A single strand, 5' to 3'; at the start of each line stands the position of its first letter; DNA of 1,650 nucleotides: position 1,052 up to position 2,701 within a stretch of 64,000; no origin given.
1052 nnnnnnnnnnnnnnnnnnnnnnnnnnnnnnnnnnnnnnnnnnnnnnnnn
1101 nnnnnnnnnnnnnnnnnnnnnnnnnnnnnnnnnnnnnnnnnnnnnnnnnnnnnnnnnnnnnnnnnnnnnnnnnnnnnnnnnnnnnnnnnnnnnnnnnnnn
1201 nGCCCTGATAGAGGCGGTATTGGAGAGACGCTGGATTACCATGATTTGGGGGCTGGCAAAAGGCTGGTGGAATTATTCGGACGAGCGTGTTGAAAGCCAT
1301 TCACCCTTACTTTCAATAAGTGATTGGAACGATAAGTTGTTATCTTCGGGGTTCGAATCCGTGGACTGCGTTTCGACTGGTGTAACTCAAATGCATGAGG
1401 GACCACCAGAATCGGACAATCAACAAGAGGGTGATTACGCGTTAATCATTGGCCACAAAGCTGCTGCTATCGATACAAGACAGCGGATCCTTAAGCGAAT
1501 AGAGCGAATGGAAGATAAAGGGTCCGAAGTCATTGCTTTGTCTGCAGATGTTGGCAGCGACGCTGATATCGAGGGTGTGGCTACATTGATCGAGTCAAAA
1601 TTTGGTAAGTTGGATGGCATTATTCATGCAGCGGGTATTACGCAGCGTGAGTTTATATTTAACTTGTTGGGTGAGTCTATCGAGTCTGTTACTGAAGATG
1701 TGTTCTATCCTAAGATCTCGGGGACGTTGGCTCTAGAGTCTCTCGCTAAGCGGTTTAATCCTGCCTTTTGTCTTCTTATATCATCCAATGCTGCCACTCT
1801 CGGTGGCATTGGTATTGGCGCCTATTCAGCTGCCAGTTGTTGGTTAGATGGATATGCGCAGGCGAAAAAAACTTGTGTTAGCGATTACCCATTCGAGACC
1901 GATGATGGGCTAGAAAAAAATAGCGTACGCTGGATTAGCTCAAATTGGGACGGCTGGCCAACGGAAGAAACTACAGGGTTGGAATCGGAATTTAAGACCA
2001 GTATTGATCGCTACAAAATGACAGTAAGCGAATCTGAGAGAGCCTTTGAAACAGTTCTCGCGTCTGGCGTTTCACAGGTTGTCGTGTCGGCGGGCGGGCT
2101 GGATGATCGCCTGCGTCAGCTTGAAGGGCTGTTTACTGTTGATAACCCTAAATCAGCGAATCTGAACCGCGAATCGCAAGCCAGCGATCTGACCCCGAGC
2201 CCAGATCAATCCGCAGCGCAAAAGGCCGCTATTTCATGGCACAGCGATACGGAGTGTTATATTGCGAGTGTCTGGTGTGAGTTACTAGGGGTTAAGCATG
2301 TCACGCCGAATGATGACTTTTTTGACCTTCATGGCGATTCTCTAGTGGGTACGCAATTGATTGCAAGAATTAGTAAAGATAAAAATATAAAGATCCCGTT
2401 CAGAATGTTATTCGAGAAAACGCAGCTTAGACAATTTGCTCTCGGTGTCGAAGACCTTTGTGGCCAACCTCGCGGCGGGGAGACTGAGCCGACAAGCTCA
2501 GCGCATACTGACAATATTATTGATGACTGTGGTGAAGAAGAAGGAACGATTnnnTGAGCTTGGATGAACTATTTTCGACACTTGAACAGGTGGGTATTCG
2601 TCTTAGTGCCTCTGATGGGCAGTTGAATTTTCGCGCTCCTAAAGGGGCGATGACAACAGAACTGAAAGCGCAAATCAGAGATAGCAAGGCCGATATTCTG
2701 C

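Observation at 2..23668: Intact five-ORF hybrid PKS-NRPS operon ending in a Dab-forming aminotransferase: candidate uncharacterised lipopeptide pathway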

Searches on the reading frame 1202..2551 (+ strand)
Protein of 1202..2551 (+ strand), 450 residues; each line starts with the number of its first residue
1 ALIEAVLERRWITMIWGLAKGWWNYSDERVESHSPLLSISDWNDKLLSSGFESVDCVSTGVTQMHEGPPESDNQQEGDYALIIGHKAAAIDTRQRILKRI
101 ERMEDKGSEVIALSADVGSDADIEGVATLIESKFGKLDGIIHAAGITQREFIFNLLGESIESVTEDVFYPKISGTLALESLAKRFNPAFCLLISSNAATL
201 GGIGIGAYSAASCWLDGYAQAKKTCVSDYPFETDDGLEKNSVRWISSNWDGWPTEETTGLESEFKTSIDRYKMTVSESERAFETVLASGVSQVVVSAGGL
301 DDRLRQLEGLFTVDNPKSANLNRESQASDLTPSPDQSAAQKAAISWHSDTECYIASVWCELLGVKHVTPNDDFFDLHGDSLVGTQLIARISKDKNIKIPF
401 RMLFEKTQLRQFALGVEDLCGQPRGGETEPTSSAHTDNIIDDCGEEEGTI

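Call 22: find_related_loci(query=window:1202-2551:+, collection=metagenome_contigs, flank=10000)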
Query window:1202-2551:+ (450 aa) in metagenome_contigs; peptide patterns used: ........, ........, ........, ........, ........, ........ (x = any residue, [..] = any of these).
41 stretches matched a pattern; 5 encode a relative of the query (tblastn E <= 1e-3); 5 distinct loci.
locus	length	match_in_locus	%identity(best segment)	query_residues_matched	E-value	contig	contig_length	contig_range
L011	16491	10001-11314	69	1-443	0e+0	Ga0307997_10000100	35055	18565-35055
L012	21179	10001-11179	35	3-413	1e-65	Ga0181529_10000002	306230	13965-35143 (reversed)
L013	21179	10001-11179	35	3-413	1e-65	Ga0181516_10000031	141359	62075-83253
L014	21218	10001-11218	35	1-423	5e-77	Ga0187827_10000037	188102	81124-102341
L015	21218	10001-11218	35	1-423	5e-77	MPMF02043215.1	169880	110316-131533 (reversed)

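Call 25: search_protein_families(library=pfam, proteins=[L011:60-5447:+, L011:5444-11338:+], max_evalue=0.00001)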
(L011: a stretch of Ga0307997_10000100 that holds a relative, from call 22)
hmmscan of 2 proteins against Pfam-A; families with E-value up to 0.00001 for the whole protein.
L011:60-5447:+ (1795 aa): 7 families
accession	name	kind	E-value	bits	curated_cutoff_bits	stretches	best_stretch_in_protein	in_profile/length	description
PF00668.25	Condensation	-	9.6e-103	344.7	30.6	1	639-1099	3-456/456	Condensation domain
PF00501.34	AMP-binding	-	6.8e-80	269.1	29.9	1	1121-1483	1-384/384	AMP-binding enzyme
PF00550.31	PP-binding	-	4.9e-29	100.8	20.8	2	559-619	3-65/67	Phosphopantetheine attachment site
PF13193.12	AMP-binding_C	-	1.5e-11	45.4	24.5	0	1540-1645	1-76/76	AMP-binding enzyme C-terminal domain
PF08242.18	Methyltransf_12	-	1e-09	39.4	30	1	149-254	1-98/98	Methyltransferase domain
PF08241.18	Methyltransf_11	-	6.7e-09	36.7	21.2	1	149-256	1-95/95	Methyltransferase domain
PF13649.12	Methyltransf_25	-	4.6e-08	34.1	27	1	148-252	1-97/97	Methyltransferase domain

L011:5444-11338:+ (1964 aa): 16 families
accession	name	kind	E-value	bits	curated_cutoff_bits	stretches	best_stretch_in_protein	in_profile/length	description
PF00109.32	ketoacyl-synt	-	1.1e-69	235.3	20.8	1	11-261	2-252/252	Beta-ketoacyl synthase, N-terminal domain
PF00698.26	Acyl_transf_1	-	2.3e-42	146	32.7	1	553-827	1-273/319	Acyl transferase domain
PF02801.28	Ketoacyl-synt_C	-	6.6e-41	139.5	20.8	1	270-388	2-119/119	Beta-ketoacyl synthase, C-terminal domain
PF08659.16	KR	-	4.5e-32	111.9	22.6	2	1613-1744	39-166/180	KR domain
PF08242.18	Methyltransf_12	-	1.2e-14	55.2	30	1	1417-1518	1-97/98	Methyltransferase domain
PF16197.11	KAsynt_C_assoc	-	2e-12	47.9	33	1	391-480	2-85/111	Ketoacyl-synthetase C-terminal extension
PF22621.2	CurL-like_PKS_C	-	2.5e-12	47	27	1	457-532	2-64/64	CurL-like, PKS C-terminal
PF00550.31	PP-binding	-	3.5e-12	46.8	20.8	1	1872-1932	2-64/67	Phosphopantetheine attachment site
PF00106.31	adh_short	-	1.7e-11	44.5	26.6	1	1615-1740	37-162/195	short chain dehydrogenase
PF13489.12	Methyltransf_23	-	2.2e-11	44.2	27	1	1396-1574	7-163/164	Methyltransferase domain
PF13649.12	Methyltransf_25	-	5.9e-09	36.9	27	1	1416-1517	1-97/97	Methyltransferase domain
PF08241.18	Methyltransf_11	-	9.6e-09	36.2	21.2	1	1417-1520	1-94/95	Methyltransferase domain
PF22336.2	RhiE-like_linker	-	1.1e-08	35.4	27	1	459-534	1-62/67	RhiE-like, KS-MAT linker domain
PF13847.12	Methyltransf_31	-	1.1e-08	35.3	27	1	1412-1530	3-118/145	Methyltransferase domain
PF13561.12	adh_short_C2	-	2.2e-08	34.4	27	1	1613-1730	30-146/236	Enoyl-(Acyl carrier protein) reductase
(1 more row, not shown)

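Call 38: search_protein_families(library=pfam, proteins=[L014:5513-11266:+, L014:6-5516:+, L014:11134-14721:+, L014:14728-15777:+, L014:15923-17224:+], max_evalue=0.000001)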
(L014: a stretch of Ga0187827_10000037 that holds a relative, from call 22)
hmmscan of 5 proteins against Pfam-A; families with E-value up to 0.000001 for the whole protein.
L014:5513-11266:+ (1917 aa): 14 families
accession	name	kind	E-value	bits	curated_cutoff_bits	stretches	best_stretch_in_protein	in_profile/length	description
PF00109.32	ketoacyl-synt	-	2.7e-70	237.3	20.8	1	25-275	2-252/252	Beta-ketoacyl synthase, N-terminal domain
PF00698.26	Acyl_transf_1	-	9e-52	177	32.7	1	549-822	3-276/319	Acyl transferase domain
PF02801.28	Ketoacyl-synt_C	-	1.7e-42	144.6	20.8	1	284-402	2-119/119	Beta-ketoacyl synthase, C-terminal domain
PF08659.16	KR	-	1.2e-35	123.5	22.6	2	1597-1740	40-178/180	KR domain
PF22621.2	CurL-like_PKS_C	-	3.5e-19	69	27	1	463-526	1-64/64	CurL-like, PKS C-terminal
PF16197.11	KAsynt_C_assoc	-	1.4e-15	58.1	33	1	404-514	1-110/111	Ketoacyl-synthetase C-terminal extension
PF00106.31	adh_short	-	8.4e-15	55.2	26.6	1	1600-1727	39-166/195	short chain dehydrogenase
PF08242.18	Methyltransf_12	-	7.6e-14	52.7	30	1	1394-1495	1-97/98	Methyltransferase domain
PF00550.31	PP-binding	-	4.7e-13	49.6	20.8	1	1832-1894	2-66/67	Phosphopantetheine attachment site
PF13489.12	Methyltransf_23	-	1e-11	45.3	27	1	1372-1548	6-160/164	Methyltransferase domain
PF22336.2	RhiE-like_linker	-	2.1e-11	44.1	27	1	466-527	1-61/67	RhiE-like, KS-MAT linker domain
PF08241.18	Methyltransf_11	-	5.9e-10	40.1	21.2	1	1394-1498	1-95/95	Methyltransferase domain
PF13649.12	Methyltransf_25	-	1.1e-09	39.3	27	1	1393-1494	1-97/97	Methyltransferase domain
PF13561.12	adh_short_C2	-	1.1e-07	32.2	27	1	1600-1713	34-146/236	Enoyl-(Acyl carrier protein) reductase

L014:6-5516:+ (1836 aa): 7 families
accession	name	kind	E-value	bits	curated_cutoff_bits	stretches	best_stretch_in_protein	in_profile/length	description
PF00501.34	AMP-binding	-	2.8e-105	352.7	29.9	2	1217-1580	2-384/384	AMP-binding enzyme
PF00668.25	Condensation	-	7.1e-105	351.8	30.6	1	718-1165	3-455/456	Condensation domain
PF00550.31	PP-binding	-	2.8e-32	111.2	20.8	2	634-696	1-65/67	Phosphopantetheine attachment site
PF13193.12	AMP-binding_C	-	3.5e-22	79.5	24.5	1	1639-1712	1-76/76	AMP-binding enzyme C-terminal domain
PF08242.18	Methyltransf_12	-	2.4e-09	38.2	30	1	229-334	1-97/98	Methyltransferase domain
PF13649.12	Methyltransf_25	-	1.8e-07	32.2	27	0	228-333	1-97/97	Methyltransferase domain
PF13489.12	Methyltransf_23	-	9.1e-07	29.2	27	0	208-343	4-123/164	Methyltransferase domain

L014:11134-14721:+ (1195 aa): 5 families
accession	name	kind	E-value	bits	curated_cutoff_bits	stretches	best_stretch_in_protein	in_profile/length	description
PF00668.25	Condensation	-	5.4e-106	355.4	30.6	1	114-557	3-454/456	Condensation domain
PF00501.34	AMP-binding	-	2.1e-83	280.7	29.9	1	582-933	5-384/384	AMP-binding enzyme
PF00550.31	PP-binding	-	2.6e-13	50.4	20.8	1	1098-1161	2-67/67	Phosphopantetheine attachment site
PF18563.6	TubC_N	-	4.1e-10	40.1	26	1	52-97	3-48/52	TubC N-terminal docking domain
PF13193.12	AMP-binding_C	-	4.7e-10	40.7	24.5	1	992-1069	1-76/76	AMP-binding enzyme C-terminal domain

L014:14728-15777:+ (349 aa): 1 family
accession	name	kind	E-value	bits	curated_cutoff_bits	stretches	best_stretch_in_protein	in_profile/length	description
PF06722.18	EryCIII-like_C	-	3.5e-07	30.8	31.7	1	300-348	32-80/145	Erythromycin biosynthesis protein CIII-like, C-terminal domain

L014:15923-17224:+ (433 aa): 1 family
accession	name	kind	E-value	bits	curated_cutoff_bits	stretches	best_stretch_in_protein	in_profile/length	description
PF13621.12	Cupin_8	-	3.3e-44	152.1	27.4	1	47-293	3-245/252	Cupin-like domain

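Call 45: find_homologous_proteins(query=L011:3-5444:+, max_evalue=1e-50)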
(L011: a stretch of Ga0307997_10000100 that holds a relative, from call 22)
Query L011:3-5444:+ (1814 aa): 5513 proteins with E <= 1e-50 among 8000 candidates; the best 120 are listed.
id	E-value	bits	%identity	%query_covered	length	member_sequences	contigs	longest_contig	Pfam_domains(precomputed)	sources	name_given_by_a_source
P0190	0.0e+0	2270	83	34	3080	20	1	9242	PF00668.26,PF13649.13,PF00550.32,PF00501.35,PF13193.13,PF08241.19,PF08242.19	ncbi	ncbi:MAG: amino acid adenylation domain-containing protein, partial [Porticoccaceae bacterium]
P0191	0.0e+0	1968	36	98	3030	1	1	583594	PF13847.13,PF00668.26,PF13489.13,PF05175.21,PF13649.13,PF00550.32,PF00501.35,PF13193.13,PF08241.19,PF08242.19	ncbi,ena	-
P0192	0.0e+0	1936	34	98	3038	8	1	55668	PF13847.13,PF00668.26,PF13489.13,PF05175.21,PF13649.13,PF00550.32,PF00501.35,PF13193.13,PF08241.19,PF08242.19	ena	-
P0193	0.0e+0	1883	42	100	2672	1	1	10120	PF13847.13,PF00668.26,PF13489.13,PF13649.13,PF00550.32,PF18563.7,PF00501.35,PF13193.13,PF08241.19,PF08242.19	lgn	-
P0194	0.0e+0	1883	41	98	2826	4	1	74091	PF13847.13,PF00668.26,PF13489.13,PF13649.13,PF00550.32,PF00501.35,PF13193.13,PF08241.19,PF08242.19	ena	-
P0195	0.0e+0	1873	36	88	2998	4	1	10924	PF13489.13,PF00550.32,PF00501.35,PF13193.13,PF01739.25,PF08241.19,PF13847.13,PF00668.26,PF05175.21,PF13649.13,PF01209.25,PF08242.19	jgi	jgi:amino acid adenylation domain-containing protein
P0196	0.0e+0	1822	35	98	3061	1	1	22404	PF13847.13,PF00668.26,PF13489.13,PF13649.13,PF00550.32,PF00501.35,PF13193.13,PF01209.25,PF08241.19,PF08242.19,PF05401.17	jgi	jgi:amino acid adenylation domain-containing protein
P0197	0.0e+0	1809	35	88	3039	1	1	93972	PF13489.13,PF00550.32,PF00501.35,PF13193.13,PF08241.19,PF05401.17,PF13847.13,PF00668.26,PF05175.21,PF13649.13,PF01209.25,PF08242.19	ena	-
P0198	0.0e+0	1807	37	60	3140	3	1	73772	PF13847.13,PF00668.26,PF13489.13,PF05175.21,PF13649.13,PF00550.32,PF00501.35,PF13193.13,PF08241.19,PF08242.19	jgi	jgi:amino acid adenylation domain-containing protein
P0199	0.0e+0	1803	37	98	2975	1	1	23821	PF13847.13,PF00668.26,PF13489.13,PF13649.13,PF00550.32,PF00501.35,PF13193.13,PF08241.19,PF08242.19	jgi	jgi:amino acid adenylation domain-containing protein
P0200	0.0e+0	1802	42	100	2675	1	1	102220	PF13847.13,PF00668.26,PF13489.13,PF13649.13,PF00550.32,PF18563.7,PF00501.35,PF13193.13,PF08241.19,PF08242.19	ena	-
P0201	0.0e+0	1795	35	88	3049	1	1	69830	PF13489.13,PF00550.32,PF00501.35,PF13193.13,PF08241.19,PF05401.17,PF13847.13,PF00668.26,PF05175.21,PF13649.13,PF13578.13,PF01209.25,PF08242.19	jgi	jgi:amino acid adenylation domain-containing protein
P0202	0.0e+0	1787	35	94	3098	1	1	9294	PF00668.26,PF13489.13,PF13649.13,PF00550.32,PF00501.35,PF13193.13,PF08241.19,PF08242.19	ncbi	ncbi:MAG TPA: amino acid adenylation domain-containing protein, partial [Herpetosiphonaceae bacteriu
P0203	0.0e+0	1778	35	62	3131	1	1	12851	PF13847.13,PF00668.26,PF13489.13,PF13649.13,PF00550.32,PF00501.35,PF13193.13,PF08241.19,PF08242.19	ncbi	-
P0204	0.0e+0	1776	39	98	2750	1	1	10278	PF13847.13,PF00668.26,PF13489.13,PF13649.13,PF00550.32,PF00501.35,PF13193.13,PF08241.19,PF08242.19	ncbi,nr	ncbi:MAG TPA: amino acid adenylation domain-containing protein [Pyrinomonadaceae bacterium]|nr:amino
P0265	0.0e+0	1627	38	98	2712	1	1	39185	PF13847.13,PF00668.26,PF13489.13,PF13649.13,PF00550.32,PF18563.7,PF00501.35,PF13193.13,PF08241.19,PF08242.19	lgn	-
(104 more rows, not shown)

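Call 47: find_encoding_contigs(protein=P0200, flank=10000, max_places=1)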
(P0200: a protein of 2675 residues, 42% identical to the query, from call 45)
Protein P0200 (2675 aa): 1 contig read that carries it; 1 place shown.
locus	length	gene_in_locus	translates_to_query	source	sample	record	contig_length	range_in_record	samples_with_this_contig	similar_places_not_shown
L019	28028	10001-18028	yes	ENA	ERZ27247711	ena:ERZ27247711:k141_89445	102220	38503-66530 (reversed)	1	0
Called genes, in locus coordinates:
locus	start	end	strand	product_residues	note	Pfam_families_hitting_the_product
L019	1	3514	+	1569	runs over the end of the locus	PF00109:ketoacyl-synt, PF02801:Ketoacyl-synt_C, PF16197:KAsynt_C_assoc, PF22336:RhiE-like_linker, PF22621:CurL-like_PKS_C, PF00698:Acyl_transf_1, PF21394:Beta-ketacyl_N, PF00106:adh_short, +3 more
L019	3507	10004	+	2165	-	PF00668:Condensation, PF00501:AMP-binding, PF13193:AMP-binding_C, PF00550:PP-binding, PF00668:Condensation, PF00501:AMP-binding, PF13193:AMP-binding_C, PF00550:PP-binding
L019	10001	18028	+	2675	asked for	PF00668:Condensation, PF18563:TubC_N, PF00501:AMP-binding, PF08241:Methyltransf_11, PF08242:Methyltransf_12, PF13649:Methyltransf_25, PF13847:Methyltransf_31, PF00550:PP-binding, +5 more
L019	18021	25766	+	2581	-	PF00109:ketoacyl-synt, PF02801:Ketoacyl-synt_C, PF16197:KAsynt_C_assoc, PF22336:RhiE-like_linker, PF22621:CurL-like_PKS_C, PF00698:Acyl_transf_1, PF21394:Beta-ketacyl_N, PF08242:Methyltransf_12, +13 more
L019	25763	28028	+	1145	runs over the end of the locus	PF18563:TubC_N, PF00668:Condensation, PF00501:AMP-binding, PF13193:AMP-binding_C, PF00550:PP-binding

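Call 65: search_protein_families(library=pfam, proteins=[L019:18021-25766:+, L019:2-3514:+], max_evalue=0.000001)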
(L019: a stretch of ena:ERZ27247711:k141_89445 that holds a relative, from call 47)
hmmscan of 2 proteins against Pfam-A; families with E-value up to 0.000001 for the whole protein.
L019:18021-25766:+ (2581 aa): 20 families
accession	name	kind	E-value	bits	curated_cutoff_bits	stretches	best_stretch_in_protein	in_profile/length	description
PF00109.32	ketoacyl-synt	-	2.8e-72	243.8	20.8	1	8-258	2-252/252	Beta-ketoacyl synthase, N-terminal domain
PF00698.26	Acyl_transf_1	-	2.8e-51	175.3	32.7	1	533-835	2-300/319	Acyl transferase domain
PF08659.16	KR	-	1.2e-47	162.6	22.6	1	1601-1743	38-180/180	KR domain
PF02801.28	Ketoacyl-synt_C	-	2e-44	150.8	20.8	1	266-384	1-118/119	Beta-ketoacyl synthase, C-terminal domain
PF22621.2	CurL-like_PKS_C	-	4.1e-23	81.6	27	1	448-511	1-64/64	CurL-like, PKS C-terminal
PF13602.12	ADH_zinc_N_2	-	5.4e-23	82.8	27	1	2283-2418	1-134/134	Zinc-binding dehydrogenase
PF00107.32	ADH_zinc_N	-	5.9e-21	75.2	31.8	1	2251-2366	1-116/129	Zinc-binding dehydrogenase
PF21089.3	PKS_DH_N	-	1.4e-20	73.6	27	1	1817-1916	1-103/103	Polyketide synthase dehydratase domain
PF16197.11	KAsynt_C_assoc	-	5e-19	69.2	33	1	387-499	1-110/111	Ketoacyl-synthetase C-terminal extension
PF14765.12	PS-DH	-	2.2e-17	63.5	23.7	1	1971-2095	28-163/166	Polyketide synthase dehydratase N-terminal domain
PF08242.18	Methyltransf_12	-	2.4e-15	57.5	30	1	1414-1516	1-98/98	Methyltransferase domain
PF21394.3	Beta-ketacyl_N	-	6.5e-15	55.6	26.9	1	941-1096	4-154/170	Beta-ketoacyl synthase-like, N-terminal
PF22336.2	RhiE-like_linker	-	1.2e-14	54.4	27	1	452-512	2-61/67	RhiE-like, KS-MAT linker domain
PF00550.31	PP-binding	-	8.6e-14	52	20.8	1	2499-2562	2-67/67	Phosphopantetheine attachment site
PF13561.12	adh_short_C2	-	1.8e-13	51.1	27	1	1607-1728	35-159/236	Enoyl-(Acyl carrier protein) reductase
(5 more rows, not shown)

L019:2-3514:+ (1170 aa): 9 families
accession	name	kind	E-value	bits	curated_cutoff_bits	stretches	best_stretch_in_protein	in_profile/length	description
PF00698.26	Acyl_transf_1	-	9.5e-55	186.7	32.7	1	138-448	1-276/319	Acyl transferase domain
PF08659.16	KR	-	2.1e-53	181.4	22.6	1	784-979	1-180/180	KR domain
PF22621.2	CurL-like_PKS_C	-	1.2e-20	73.7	27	1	54-117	1-64/64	CurL-like, PKS C-terminal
PF21394.3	Beta-ketacyl_N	-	5.4e-15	55.8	26.9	1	579-681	14-115/170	Beta-ketoacyl synthase-like, N-terminal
PF16197.11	KAsynt_C_assoc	-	2.1e-14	54.3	33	1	3-102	12-107/111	Ketoacyl-synthetase C-terminal extension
PF00550.31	PP-binding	-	2.3e-14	53.8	20.8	1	1069-1129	3-65/67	Phosphopantetheine attachment site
PF22336.2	RhiE-like_linker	-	8.9e-13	48.5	27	1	58-119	2-62/67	RhiE-like, KS-MAT linker domain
PF00106.31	adh_short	-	1.9e-11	44.3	26.6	1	787-972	4-174/195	short chain dehydrogenase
PF13561.12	adh_short_C2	-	1.4e-07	31.8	27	0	844-959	36-154/236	Enoyl-(Acyl carrier protein) reductase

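Call 81: find_encoding_contigs(protein=P0265, flank=10000, max_places=1)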
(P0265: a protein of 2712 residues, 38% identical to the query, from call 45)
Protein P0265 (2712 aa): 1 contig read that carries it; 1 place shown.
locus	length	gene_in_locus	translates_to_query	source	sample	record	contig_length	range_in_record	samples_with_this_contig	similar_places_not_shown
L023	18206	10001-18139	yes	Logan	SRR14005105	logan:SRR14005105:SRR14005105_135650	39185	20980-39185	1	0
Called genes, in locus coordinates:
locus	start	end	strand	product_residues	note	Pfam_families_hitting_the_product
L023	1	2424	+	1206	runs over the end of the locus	PF00109:ketoacyl-synt, PF02801:Ketoacyl-synt_C, PF16197:KAsynt_C_assoc, PF22336:RhiE-like_linker, PF22621:CurL-like_PKS_C, PF21394:Beta-ketacyl_N, PF00106:adh_short, PF08659:KR, +2 more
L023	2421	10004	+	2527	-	PF00668:Condensation, PF18563:TubC_N, PF00501:AMP-binding, PF13193:AMP-binding_C, PF00550:PP-binding, PF00668:Condensation, PF00501:AMP-binding, PF05050:Methyltransf_21, +1 more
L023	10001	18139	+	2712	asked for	PF00668:Condensation, PF18563:TubC_N, PF00501:AMP-binding, PF08242:Methyltransf_12, PF13489:Methyltransf_23, PF13649:Methyltransf_25, PF13847:Methyltransf_31, PF00550:PP-binding, +5 more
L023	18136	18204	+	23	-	?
